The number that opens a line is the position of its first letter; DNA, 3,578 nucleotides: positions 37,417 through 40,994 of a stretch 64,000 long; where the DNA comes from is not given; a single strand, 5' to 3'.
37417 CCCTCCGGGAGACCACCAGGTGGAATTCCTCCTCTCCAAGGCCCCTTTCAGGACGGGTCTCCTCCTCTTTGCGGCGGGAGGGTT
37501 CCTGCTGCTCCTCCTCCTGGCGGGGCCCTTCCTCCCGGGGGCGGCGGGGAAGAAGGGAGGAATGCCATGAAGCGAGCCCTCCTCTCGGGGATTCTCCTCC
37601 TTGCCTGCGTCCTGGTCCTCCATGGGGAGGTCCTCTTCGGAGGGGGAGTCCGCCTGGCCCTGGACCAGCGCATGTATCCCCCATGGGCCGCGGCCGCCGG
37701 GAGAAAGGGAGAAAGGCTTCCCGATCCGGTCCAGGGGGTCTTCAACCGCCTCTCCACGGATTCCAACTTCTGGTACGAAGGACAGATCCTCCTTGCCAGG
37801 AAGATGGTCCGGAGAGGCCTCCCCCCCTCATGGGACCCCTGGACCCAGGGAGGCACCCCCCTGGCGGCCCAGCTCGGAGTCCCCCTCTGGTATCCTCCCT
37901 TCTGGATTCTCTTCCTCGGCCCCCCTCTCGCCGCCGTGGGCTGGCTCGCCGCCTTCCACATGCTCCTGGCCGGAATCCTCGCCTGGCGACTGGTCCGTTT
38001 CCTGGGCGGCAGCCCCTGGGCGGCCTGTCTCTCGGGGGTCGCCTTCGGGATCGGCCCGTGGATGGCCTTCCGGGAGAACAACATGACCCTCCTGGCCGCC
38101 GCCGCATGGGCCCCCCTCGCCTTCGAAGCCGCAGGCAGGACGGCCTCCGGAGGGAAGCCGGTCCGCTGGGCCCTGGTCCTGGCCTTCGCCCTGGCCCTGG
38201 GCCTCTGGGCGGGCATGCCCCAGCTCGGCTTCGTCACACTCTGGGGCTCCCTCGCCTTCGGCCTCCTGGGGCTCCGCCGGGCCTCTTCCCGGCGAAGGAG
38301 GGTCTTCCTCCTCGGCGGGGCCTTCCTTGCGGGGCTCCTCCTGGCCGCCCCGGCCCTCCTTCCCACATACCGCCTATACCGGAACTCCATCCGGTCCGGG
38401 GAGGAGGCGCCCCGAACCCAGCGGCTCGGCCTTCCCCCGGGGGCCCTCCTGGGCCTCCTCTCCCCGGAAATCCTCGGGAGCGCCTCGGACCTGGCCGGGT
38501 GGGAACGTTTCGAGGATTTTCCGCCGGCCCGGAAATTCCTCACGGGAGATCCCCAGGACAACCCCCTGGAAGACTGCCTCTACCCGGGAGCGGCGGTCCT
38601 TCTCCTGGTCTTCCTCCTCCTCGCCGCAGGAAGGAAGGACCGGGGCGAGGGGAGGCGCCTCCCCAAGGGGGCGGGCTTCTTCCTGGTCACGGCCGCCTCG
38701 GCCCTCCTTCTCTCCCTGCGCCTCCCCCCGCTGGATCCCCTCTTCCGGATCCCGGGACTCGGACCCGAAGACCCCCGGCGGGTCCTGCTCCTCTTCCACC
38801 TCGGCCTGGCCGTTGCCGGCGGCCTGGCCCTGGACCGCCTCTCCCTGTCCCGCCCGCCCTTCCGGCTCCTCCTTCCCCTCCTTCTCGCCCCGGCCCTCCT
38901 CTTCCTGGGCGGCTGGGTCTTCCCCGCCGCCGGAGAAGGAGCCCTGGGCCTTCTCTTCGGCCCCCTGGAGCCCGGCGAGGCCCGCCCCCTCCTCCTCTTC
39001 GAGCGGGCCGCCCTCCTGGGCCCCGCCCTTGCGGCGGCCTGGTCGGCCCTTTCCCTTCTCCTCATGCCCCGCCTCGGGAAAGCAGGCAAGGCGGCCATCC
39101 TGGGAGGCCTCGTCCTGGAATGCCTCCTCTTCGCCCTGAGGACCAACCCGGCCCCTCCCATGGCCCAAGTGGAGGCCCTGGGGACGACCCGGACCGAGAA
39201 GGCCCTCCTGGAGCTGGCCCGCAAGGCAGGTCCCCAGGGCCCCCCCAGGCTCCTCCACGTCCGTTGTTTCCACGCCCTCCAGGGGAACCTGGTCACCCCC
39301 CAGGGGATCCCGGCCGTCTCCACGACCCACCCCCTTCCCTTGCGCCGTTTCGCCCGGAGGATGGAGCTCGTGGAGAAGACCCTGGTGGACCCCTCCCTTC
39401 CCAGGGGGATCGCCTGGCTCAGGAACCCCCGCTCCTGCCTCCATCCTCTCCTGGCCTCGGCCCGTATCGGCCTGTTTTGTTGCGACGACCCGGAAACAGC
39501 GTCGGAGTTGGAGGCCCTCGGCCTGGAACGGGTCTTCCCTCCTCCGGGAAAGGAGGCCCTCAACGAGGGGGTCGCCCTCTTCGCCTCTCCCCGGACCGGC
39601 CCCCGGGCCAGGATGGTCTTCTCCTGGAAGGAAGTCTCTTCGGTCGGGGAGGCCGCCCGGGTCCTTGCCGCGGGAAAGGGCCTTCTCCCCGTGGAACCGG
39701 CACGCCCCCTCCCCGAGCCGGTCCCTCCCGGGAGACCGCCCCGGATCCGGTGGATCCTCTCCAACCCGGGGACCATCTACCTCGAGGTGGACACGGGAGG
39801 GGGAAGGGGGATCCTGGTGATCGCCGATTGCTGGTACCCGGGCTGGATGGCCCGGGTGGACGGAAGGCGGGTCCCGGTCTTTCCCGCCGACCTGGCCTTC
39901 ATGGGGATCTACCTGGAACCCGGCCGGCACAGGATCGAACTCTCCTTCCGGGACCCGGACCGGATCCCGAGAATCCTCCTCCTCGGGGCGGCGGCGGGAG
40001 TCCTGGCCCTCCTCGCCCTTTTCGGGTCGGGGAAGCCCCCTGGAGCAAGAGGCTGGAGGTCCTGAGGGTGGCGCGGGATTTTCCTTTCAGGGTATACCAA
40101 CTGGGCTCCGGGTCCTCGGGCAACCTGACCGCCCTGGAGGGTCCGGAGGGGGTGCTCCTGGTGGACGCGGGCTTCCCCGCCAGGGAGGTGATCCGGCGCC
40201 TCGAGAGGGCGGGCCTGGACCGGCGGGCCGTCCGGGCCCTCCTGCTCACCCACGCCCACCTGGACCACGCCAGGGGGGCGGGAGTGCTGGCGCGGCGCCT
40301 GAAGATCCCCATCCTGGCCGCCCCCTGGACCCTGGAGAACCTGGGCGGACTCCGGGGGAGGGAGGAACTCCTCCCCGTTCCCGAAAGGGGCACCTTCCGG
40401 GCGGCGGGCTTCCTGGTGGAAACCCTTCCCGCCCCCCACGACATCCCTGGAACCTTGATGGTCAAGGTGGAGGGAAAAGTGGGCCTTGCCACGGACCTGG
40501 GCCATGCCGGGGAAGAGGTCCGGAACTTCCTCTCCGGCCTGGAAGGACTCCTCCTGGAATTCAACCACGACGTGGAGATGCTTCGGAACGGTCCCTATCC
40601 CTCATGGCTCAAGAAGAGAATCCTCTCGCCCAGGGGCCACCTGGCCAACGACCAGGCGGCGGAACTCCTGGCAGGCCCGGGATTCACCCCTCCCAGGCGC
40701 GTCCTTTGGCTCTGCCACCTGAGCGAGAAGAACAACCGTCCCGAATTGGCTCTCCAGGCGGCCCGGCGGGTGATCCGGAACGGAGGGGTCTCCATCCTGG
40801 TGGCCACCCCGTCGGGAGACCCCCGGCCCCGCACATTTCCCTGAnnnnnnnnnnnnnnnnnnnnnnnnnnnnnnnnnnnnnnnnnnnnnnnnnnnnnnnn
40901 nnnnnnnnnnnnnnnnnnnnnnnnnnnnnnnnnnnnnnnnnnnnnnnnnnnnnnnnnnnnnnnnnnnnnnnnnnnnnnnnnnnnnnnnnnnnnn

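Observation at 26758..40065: Divergent 13-kb array of six translationally coupled GT-C-type membrane glycosyltransferase paralogues (3 PMT/ArnT-like, 3 YfhO-like)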

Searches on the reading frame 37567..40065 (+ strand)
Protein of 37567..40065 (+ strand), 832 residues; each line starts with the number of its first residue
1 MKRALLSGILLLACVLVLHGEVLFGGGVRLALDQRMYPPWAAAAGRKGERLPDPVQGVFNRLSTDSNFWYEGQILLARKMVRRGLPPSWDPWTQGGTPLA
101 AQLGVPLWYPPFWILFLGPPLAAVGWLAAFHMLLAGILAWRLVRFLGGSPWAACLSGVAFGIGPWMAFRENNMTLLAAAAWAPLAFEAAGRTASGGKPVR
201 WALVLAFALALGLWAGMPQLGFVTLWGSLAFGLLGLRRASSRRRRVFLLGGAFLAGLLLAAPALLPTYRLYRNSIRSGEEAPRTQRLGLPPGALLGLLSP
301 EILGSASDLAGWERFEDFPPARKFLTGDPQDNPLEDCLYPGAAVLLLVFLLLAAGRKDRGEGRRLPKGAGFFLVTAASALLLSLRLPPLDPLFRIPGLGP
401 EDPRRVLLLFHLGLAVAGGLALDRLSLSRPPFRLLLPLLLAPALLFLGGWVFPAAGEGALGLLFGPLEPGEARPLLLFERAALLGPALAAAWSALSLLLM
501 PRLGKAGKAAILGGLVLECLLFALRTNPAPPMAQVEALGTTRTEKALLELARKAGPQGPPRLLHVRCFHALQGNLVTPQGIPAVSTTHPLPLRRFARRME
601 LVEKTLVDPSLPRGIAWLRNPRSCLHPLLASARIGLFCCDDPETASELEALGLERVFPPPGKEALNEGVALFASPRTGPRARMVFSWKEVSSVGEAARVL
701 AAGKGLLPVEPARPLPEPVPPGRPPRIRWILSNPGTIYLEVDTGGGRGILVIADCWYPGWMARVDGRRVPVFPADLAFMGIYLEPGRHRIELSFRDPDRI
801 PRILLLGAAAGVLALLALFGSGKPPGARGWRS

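Call 3: search_protein_families(library=pfam, proteins=[window:37567-40065:+], max_evalue=0.01)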
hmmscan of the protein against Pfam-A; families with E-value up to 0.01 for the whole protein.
window:37567-40065:+ (832 aa): 1 family
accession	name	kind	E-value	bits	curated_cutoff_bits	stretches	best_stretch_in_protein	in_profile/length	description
PF09586.16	YfhO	-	7e-09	35.1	28.5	1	757-797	786-826/835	Bacterial membrane protein YfhO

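Call 6: search_protein_families(library=ncbifam, proteins=[window:37567-40065:+], max_evalue=0.1)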
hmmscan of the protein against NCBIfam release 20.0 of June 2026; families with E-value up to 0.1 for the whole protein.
window:37567-40065:+ (832 aa): 2 families
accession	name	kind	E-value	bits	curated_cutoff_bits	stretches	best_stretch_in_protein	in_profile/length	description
NF047590.1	GlcsyltransPgfM2Strep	equivalog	0.0038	15.4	1500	1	746-815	806-870/884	glycosyltransferase PgfM2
NF047589.1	GlcsyltransPgfM1Strep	equivalog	0.014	13.4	1400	1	756-817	890-946/955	glycosyltransferase PgfM1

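Call 75: search_protein_families(library=pfam, proteins=[L011:3939-5801:-, L011:3-1655:-, L011:1730-3949:+], max_evalue=0.05)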
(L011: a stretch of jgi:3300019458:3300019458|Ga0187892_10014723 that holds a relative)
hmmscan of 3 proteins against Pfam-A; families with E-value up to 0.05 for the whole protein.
L011:3939-5801:- (620 aa): 0 families

L011:3-1655:- (551 aa): 1 family
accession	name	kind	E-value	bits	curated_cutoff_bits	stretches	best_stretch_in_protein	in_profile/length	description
PF09586.16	YfhO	-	0.0015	17.4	28.5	1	130-197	101-170/835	Bacterial membrane protein YfhO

L011:1730-3949:+ (739 aa): 0 families

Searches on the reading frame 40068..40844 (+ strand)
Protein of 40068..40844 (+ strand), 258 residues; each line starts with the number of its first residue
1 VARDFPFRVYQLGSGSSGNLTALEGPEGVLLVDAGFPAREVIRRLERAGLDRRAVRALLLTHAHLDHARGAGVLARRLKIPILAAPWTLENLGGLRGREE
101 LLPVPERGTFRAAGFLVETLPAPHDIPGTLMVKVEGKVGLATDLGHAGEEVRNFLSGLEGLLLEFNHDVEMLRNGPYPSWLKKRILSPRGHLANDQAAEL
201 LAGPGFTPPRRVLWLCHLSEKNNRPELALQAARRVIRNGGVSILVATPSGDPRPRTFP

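Call 75: search_protein_families(library=pfam, proteins=[window:40068-40844:+], max_evalue=0.05)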
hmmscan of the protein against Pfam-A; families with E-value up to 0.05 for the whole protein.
window:40068-40844:+ (258 aa): 2 families
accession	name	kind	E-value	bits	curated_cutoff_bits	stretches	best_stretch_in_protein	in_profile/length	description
PF00753.33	Lactamase_B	-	3.7e-15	56.8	22.7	1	17-153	5-159/196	Metallo-beta-lactamase superfamily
PF12706.13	Lactamase_B_2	-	9.5e-12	45.4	27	1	30-205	3-191/200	Beta-lactamase superfamily domain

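Call 80: search_protein_families(library=ncbifam, proteins=[window:40068-40844:+], max_evalue=0.001)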
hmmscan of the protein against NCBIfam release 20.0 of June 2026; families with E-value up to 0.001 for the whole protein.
window:40068-40844:+ (258 aa): 9 families
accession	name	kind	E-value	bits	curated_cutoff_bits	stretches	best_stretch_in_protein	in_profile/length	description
NF047979.1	lactonase_AidB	equivalog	2.5e-06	26.9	360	1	19-70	52-109/271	AidB family quorum-quenching N-acyl homoserine lactonase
NF033105.1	bla_subclass_B3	equivalog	2.9e-06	26.8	240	1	23-77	28-84/257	subclass B3 metallo-beta-lactamase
NF033106.1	blaL1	exception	6.7e-06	25.2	560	1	18-82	57-125/290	L1 family subclass B3 metallo-beta-lactamase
NF012229.1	bla_class_B_core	domain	1.8e-05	24.9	100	1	19-85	17-81/139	metallo-beta-lactamase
TIGR03413.1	GSH_gloB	equivalog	0.00028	20.3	200.8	1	28-85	21-74/248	hydroxyacylglutathione hydrolase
NF047419.1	RNase_J1_RnjA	exception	0.00034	19.4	820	1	50-139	55-150/549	ribonuclease J1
NF000405.1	HARLDQ_not_B3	exception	0.00035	20.2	350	1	22-74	44-98/267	HARLDQ motif MBL-fold protein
NF001911.0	PRK00685.1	equivalog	0.00045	19.8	144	1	52-125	38-110/228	metal-dependent hydrolase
NF047975.1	blaPYX_B1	exception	0.00067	19.1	473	0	23-82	68-127/245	PYX family subclass B1 metallo-beta-lactamase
